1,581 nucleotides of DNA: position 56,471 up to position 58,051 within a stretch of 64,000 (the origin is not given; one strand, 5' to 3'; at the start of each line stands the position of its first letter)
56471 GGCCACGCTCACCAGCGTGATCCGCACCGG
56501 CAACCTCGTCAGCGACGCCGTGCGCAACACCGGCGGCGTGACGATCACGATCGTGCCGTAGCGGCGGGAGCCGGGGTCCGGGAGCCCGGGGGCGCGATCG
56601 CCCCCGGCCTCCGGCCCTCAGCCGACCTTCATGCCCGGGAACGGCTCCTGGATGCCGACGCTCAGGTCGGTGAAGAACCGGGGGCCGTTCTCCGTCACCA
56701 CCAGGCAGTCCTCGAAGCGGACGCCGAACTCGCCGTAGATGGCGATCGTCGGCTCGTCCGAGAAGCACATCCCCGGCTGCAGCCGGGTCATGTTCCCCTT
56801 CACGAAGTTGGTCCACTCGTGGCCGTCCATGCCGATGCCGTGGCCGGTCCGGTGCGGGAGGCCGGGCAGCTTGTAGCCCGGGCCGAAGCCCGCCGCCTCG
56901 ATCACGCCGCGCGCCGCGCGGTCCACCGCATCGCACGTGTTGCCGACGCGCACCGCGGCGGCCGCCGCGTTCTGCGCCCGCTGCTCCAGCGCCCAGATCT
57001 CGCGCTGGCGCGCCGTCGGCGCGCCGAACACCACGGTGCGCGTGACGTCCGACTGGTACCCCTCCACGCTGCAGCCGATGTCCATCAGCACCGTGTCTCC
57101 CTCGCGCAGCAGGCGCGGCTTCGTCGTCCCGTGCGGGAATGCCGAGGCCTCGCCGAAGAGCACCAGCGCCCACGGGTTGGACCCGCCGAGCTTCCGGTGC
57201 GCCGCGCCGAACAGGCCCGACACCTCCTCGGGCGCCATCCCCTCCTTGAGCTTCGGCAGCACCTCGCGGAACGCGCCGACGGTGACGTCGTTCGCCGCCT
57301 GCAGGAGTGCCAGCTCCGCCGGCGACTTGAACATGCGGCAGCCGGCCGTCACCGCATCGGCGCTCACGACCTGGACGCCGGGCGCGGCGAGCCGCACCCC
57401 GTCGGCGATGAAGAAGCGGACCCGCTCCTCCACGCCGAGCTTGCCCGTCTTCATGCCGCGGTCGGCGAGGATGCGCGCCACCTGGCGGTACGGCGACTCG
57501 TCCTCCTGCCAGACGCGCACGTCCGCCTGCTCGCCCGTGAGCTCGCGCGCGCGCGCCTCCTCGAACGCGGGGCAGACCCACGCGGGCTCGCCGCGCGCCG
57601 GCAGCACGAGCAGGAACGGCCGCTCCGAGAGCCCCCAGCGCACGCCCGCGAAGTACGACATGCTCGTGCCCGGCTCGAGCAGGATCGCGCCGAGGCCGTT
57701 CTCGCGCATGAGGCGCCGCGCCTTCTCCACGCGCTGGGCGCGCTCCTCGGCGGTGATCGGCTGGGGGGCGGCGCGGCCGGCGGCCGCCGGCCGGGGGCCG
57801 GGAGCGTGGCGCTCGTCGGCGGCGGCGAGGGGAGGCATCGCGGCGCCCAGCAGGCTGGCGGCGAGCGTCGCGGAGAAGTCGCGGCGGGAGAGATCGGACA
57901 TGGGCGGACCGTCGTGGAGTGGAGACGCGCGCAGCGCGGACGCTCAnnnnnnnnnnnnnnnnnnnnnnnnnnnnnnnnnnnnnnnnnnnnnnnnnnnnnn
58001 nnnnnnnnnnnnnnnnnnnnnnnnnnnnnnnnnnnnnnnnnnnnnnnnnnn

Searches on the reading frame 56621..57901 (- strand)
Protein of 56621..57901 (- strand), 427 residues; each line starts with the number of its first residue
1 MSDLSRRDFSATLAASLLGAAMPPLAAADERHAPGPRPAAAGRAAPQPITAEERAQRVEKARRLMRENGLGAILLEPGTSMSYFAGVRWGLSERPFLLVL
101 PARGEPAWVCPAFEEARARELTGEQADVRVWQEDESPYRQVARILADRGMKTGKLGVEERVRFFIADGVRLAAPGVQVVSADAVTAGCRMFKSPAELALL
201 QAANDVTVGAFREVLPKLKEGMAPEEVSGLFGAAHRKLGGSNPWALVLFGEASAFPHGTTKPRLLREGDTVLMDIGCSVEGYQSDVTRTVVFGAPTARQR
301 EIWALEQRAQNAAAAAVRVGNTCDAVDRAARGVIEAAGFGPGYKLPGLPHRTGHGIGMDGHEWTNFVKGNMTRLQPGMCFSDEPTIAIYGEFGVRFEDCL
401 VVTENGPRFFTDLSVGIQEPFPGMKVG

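Call 3: search_protein_families(library=pfam, proteins=[window:56621-57901:-], max_evalue=1)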
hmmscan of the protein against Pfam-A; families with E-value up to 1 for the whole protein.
window:56621-57901:- (427 aa): 2 families
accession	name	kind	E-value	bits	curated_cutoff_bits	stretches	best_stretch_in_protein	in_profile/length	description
PF00557.29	Peptidase_M24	-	7.8e-52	176.5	23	1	199-404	2-208/208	Metallopeptidase family M24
PF01321.24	Creatinase_N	-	8e-18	65.6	22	1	57-190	1-127/128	Creatinase/Prolidase N-terminal domain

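Call 4: search_protein_families(library=ncbifam, proteins=[window:56621-57901:-], max_evalue=1)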
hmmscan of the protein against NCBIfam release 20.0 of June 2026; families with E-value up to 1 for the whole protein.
window:56621-57901:- (427 aa): 15 families
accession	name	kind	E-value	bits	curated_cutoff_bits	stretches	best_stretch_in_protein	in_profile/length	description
NF040821.1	dipep_PepQ_Arch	equivalog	4.3e-42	144.3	630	1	56-411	1-339/346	Xaa-Pro dipeptidase PepQ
NF007310.0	PRK09795.1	equivalog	1.5e-30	106.2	393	1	184-407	120-345/361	aminopeptidase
TIGR02993.1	ectoine_eutD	equivalog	1.4e-20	73.8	613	1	49-412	6-382/391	ectoine hydrolase DoeA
NF038259.1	ectoine_DoeA_2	exception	2.1e-19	69.5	575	1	50-413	10-379/386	ectoine hydrolase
NF008131.0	PRK10879.1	equivalog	6.8e-19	68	465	2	183-327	165-312/438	Xaa-Pro aminopeptidase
TIGR00500.1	met_pdase_I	equivalog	4.2e-16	59.2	171.35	1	257-388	76-205/247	type I methionyl aminopeptidase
NF011174.0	PRK14576.1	subfamily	1.3e-15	57.2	487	1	172-414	158-398/405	putative endopeptidase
NF011720.0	PRK15173.1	subfamily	1.7e-09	37.2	420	1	173-413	97-335/343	peptidase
NF011173.0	PRK14575.1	equivalog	1.9e-09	37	850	1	173-413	160-398/406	putative peptidase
NF008970.0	PRK12318.1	equivalog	3.9e-08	32.9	267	1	256-388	117-246/291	methionyl aminopeptidase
NF010133.0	PRK13607.1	equivalog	4.7e-08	32.3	339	1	188-328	158-299/443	Xaa-Pro dipeptidase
TIGR00495.1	crvDNA_42K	hypoth_equivalog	4.6e-06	25.6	430.05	1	261-330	97-169/383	ErbB3-binding protein EBP1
TIGR00501.1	met_pdase_II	equivalog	3.3e-05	23.6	222.65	1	210-381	18-186/295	type II methionyl aminopeptidase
NF043017.1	DimsulpropLyDddP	equivalog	0.00023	20.1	600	1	139-408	156-431/443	dimethylsulfonioproprionate lyase DddP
NF009533.0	PRK12897.1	equivalog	0.00081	18.8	488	1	254-388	74-206/248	type I methionyl aminopeptidase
